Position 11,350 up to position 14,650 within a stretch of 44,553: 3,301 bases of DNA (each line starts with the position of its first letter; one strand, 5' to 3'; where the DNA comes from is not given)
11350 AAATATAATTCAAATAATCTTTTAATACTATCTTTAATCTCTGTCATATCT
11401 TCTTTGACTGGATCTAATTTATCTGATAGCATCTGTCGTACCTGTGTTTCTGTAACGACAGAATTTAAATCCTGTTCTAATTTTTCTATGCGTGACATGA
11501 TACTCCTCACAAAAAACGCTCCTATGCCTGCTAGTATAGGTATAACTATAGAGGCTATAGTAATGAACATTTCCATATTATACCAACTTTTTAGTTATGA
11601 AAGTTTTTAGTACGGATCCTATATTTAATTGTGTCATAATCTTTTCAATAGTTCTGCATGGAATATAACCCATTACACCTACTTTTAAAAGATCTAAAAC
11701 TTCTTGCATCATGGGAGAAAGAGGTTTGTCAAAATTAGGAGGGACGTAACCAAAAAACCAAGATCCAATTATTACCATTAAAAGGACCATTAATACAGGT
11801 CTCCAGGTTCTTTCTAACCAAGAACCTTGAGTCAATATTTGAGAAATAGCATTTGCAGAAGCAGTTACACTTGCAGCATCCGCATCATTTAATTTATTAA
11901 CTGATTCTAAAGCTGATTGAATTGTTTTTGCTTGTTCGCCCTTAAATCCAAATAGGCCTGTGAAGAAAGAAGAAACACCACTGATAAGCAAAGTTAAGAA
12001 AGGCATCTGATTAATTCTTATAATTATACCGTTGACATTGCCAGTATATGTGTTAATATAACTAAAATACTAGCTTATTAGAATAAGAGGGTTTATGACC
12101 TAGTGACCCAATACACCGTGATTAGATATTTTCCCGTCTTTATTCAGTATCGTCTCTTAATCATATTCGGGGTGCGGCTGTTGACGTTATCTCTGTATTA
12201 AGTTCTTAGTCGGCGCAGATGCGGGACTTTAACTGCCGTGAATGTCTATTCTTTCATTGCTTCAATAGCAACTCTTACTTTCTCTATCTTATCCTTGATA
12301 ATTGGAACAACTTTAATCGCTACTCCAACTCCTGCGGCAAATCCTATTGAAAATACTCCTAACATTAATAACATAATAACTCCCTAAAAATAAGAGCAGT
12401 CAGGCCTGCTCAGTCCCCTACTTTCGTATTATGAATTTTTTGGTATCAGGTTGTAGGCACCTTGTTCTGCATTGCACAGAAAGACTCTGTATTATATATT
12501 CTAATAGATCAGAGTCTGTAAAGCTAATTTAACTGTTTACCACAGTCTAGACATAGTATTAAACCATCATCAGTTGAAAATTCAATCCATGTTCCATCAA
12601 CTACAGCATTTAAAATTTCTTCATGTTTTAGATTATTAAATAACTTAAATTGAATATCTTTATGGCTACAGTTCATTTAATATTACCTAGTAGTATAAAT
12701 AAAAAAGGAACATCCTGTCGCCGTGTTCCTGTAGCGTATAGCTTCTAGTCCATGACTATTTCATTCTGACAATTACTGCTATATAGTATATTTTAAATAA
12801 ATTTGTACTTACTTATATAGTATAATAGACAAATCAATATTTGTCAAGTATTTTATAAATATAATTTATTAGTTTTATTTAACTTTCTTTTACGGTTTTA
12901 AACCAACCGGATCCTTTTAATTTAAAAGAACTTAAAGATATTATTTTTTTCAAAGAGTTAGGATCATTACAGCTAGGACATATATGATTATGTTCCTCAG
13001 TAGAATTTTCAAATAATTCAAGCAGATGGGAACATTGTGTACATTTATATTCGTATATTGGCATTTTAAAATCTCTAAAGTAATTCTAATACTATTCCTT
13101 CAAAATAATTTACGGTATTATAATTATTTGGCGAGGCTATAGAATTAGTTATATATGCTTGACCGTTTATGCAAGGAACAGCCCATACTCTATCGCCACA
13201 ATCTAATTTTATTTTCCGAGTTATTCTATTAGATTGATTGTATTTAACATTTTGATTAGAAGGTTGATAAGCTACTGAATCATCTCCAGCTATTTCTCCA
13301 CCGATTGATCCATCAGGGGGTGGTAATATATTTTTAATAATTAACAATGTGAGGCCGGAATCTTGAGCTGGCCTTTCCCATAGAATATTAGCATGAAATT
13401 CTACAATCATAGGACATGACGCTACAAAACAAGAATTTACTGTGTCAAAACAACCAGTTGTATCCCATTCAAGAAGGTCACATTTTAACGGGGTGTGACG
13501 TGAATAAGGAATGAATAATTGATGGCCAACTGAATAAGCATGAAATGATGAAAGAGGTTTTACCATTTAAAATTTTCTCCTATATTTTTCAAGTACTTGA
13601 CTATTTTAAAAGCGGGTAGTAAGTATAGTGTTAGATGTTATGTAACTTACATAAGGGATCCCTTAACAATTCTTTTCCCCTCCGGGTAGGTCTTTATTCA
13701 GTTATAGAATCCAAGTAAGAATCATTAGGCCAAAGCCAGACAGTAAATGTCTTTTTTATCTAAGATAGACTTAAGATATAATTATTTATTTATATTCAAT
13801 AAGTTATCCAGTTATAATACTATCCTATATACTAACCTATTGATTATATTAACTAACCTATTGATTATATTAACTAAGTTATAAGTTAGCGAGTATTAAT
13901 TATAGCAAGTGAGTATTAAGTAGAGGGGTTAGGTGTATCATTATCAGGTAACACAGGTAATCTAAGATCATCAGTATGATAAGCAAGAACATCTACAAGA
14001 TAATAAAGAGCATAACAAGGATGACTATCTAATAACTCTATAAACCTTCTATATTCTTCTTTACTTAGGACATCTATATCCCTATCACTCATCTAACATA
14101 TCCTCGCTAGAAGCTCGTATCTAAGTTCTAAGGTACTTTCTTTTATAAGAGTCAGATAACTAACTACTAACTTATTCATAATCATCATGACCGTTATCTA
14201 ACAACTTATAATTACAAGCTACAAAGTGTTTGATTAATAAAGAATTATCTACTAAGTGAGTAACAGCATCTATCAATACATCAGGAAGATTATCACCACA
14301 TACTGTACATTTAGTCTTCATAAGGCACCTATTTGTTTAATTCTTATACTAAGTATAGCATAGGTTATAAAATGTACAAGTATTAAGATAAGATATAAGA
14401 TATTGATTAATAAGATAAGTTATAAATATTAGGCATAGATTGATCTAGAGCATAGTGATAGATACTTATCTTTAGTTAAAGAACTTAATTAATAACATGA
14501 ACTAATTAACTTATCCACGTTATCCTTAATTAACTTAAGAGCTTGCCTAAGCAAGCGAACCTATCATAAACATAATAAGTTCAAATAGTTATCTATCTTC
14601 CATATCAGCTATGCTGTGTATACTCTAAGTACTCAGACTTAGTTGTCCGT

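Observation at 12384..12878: Lambda PR'/tR'-style gate in front of the late operon: consensus promoter, ~110-nt terminated leader RNA and a second terminator, with no recognisable antiterminator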

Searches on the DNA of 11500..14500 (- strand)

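Call 5: search_dna_similar(query=window:11500-14500:-, collection=phages, mode=distant, max_rows=30)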
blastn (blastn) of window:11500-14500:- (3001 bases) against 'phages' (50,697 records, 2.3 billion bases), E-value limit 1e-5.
No match.

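Call 50: search_rna_families(source=L125, start=4400, end=6010, threshold=evalue, max_evalue=1, show_alignments=2)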
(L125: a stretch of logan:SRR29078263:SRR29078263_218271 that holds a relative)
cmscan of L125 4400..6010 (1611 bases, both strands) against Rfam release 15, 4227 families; matches with E-value up to 1: 1.
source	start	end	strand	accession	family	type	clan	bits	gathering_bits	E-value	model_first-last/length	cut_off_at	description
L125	4694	4757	+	RF03075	DUF3800-VIII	Gene; sRNA;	-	52.5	40.2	1.6e-08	1-64/64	no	DUF3800-VIII RNA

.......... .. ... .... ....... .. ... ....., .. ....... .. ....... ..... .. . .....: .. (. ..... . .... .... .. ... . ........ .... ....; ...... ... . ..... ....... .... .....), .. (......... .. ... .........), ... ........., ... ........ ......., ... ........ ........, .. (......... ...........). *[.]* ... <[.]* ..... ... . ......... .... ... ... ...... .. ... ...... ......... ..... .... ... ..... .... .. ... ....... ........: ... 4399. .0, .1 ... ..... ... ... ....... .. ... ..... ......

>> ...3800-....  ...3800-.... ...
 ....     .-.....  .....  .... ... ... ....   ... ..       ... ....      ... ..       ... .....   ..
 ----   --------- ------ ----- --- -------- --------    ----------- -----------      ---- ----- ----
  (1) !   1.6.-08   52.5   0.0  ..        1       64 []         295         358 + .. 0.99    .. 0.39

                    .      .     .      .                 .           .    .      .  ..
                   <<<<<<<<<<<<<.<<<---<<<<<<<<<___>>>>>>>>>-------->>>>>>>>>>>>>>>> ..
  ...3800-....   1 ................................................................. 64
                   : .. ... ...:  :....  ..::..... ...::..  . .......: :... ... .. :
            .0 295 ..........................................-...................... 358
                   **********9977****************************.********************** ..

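Call 73: build_rna_model(alignment_id=A6, structure=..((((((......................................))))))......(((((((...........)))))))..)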
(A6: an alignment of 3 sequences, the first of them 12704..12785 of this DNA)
Model R1 built from alignment A6 (3 sequences, 85 columns); structure: as given.
model positions 83; base pairs 13; branch points 1; effective number of sequences 1.36; information 0.683 bits per position. Calibrated on 0.2 Mb of random sequence (short: E-values are rough).
structure used (alignment columns):
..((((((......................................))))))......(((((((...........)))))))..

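Call 74: search_with_rna_model(model_id=R1, sources=[window, L001, L002, L003, L004, L005, L006, L008, L042, L043, L044, L045, L046, L047, L083, L085, L086, L087, L124, L125, L126, L127, L128], max_evalue=10)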
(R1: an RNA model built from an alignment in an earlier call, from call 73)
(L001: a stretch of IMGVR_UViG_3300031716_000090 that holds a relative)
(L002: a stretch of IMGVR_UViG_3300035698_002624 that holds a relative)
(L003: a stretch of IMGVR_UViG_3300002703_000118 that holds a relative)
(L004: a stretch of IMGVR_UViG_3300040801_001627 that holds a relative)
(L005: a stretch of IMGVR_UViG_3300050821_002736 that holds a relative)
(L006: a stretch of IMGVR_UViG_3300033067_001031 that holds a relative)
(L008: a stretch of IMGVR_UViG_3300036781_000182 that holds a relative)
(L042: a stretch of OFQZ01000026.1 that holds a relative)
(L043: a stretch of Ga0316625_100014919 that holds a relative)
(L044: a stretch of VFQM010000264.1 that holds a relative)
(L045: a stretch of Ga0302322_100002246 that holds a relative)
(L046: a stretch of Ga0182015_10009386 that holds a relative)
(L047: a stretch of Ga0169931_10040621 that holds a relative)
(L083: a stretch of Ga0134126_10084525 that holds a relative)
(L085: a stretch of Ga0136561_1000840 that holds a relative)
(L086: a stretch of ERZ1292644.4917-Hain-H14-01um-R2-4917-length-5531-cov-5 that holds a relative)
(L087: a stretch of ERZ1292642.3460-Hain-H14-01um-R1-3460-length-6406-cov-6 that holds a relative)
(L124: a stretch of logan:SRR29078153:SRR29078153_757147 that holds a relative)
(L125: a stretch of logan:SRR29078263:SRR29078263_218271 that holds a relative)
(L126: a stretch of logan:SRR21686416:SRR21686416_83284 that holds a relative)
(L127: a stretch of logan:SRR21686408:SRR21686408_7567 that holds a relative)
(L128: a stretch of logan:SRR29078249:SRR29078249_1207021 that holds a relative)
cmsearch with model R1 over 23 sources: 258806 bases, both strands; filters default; matches with E-value up to 10: 6.
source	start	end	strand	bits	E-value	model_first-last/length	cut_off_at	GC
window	12704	12785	-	105.8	5.1e-22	1-83/83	no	0.4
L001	2084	2167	+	105.7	5.2e-22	1-83/83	no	0.43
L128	116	198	+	99.9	1.2e-20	1-83/83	no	0.45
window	23956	24033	+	11.2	4.6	1-83/83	no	0.28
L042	4686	4757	+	11.1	4.8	1-83/83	no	0.4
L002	1758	1791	-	10.1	8.2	11-44/83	no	0.21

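Call 104: build_rna_model(alignment_id=A9, structure=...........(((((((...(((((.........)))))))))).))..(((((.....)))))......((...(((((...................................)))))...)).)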
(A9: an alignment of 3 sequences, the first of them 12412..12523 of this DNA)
Model R2 built from alignment A9 (3 sequences, 127 columns); structure: as given.
model positions 117; base pairs 24; branch points 2; effective number of sequences 1.25; information 0.59 bits per position. Calibrated on 0.2 Mb of random sequence (short: E-values are rough).
structure used (alignment columns):
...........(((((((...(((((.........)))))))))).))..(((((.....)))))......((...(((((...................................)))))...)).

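Call 105: search_with_rna_model(model_id=R2, sources=[window, L001, L002, L003, L004, L005, L006, L008, L042, L043, L044, L045, L046, L047, L083, L085, L086, L087, L124, L125, L126, L127, L128], max_evalue=10)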
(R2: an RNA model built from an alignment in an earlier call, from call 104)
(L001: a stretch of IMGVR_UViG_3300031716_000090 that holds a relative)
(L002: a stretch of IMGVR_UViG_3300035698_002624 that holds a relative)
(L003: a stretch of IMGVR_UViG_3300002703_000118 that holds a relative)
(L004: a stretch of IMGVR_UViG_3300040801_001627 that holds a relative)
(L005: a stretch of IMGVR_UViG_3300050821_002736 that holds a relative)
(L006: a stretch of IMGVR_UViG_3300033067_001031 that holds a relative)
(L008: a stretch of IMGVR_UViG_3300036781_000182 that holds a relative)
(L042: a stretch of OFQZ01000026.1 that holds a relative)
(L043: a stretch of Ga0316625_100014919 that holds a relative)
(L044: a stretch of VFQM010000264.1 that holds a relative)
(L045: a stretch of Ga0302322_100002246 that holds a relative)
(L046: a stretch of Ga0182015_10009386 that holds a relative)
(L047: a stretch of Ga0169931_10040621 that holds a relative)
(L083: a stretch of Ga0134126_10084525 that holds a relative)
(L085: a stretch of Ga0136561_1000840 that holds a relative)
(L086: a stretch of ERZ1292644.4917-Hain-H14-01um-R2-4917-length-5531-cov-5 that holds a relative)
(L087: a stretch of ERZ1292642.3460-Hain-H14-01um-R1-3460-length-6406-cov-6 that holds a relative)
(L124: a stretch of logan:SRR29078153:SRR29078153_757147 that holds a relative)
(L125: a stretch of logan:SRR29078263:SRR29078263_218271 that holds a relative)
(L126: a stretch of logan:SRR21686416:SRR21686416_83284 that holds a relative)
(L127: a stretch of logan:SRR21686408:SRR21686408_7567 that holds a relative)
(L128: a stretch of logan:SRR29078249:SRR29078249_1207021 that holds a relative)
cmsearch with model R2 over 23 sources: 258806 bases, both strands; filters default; matches with E-value up to 10: 10.
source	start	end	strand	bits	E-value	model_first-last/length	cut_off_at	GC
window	12411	12527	-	130.9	1.5e-28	1-117/117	no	0.36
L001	2448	2566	+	124.6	4.8e-27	1-117/117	no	0.31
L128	196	315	+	111.4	7.1e-24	1-117/117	no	0.36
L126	1662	1774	+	13.8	1.7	1-117/117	no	0.37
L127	3969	4081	+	13.8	1.7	1-117/117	no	0.37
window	15866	15964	-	13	2.6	1-117/117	no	0.24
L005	5646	5730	-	12.7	3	1-117/117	no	0.32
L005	8866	8979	-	11.4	6.3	1-117/117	no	0.38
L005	6066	6191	+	11.1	7.2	1-117/117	no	0.32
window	29571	29676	+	10.6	9.5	1-117/117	no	0.26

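Call 108: search_with_rna_model(model_id=R2, sources=[L130, L131, L132, L133, L134, L135], max_evalue=1)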
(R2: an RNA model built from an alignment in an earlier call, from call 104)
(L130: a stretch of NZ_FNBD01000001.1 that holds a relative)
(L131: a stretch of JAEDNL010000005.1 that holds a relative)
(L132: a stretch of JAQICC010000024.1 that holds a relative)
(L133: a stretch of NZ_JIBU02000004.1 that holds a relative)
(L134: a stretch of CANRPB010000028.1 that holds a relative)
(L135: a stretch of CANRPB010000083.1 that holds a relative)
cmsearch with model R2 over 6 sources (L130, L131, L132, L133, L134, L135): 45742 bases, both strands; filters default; matches with E-value up to 1: 6.
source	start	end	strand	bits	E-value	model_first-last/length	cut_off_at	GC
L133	7962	7992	-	20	0.0093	14-43/117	no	0.16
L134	45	68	+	16.6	0.063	17-40/117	no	0.29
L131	5469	5491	+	13.8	0.29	16-41/117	no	0.17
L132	2549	2573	-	13.6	0.32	17-40/117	no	0.28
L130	7673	7693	-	13.5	0.35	17-40/117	no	0.19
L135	7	30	-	12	0.79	17-40/117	no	0.29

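Call 119: search_rna_families(sources=[L137, L136], threshold=evalue, max_evalue=0.1)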
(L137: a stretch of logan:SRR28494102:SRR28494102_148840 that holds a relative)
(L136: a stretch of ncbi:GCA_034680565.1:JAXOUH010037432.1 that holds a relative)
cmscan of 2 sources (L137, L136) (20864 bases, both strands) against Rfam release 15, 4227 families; matches with E-value up to 0.1: 1.
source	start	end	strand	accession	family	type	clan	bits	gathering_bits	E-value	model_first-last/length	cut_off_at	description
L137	4549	4619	+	RF00005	tRNA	Gene; tRNA;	CL00001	56.4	29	5.7e-10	1-71/71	no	tRNA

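Call 122: search_with_rna_model(model_id=R2, sources=[L136, L137, L138], max_evalue=5)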
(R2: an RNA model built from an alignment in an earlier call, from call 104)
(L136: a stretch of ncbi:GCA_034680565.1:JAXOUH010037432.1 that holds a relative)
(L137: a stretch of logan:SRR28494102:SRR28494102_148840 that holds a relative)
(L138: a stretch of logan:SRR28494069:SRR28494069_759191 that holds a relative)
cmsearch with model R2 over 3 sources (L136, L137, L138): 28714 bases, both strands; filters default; matches with E-value up to 5: 2.
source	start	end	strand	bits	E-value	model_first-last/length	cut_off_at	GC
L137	2516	2546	-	9.2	2.3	76-106/117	no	0.23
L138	2023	2053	-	9.2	2.3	76-106/117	no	0.23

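Call 123: search_with_rna_model(model_id=R1, sources=[L136, L137, L138], max_evalue=5)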
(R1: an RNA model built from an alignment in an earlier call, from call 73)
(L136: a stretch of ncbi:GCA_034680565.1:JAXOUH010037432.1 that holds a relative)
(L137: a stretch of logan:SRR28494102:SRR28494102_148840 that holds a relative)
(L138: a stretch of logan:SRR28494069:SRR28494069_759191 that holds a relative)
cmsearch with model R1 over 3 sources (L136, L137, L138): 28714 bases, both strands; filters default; matches with E-value up to 5: 0.
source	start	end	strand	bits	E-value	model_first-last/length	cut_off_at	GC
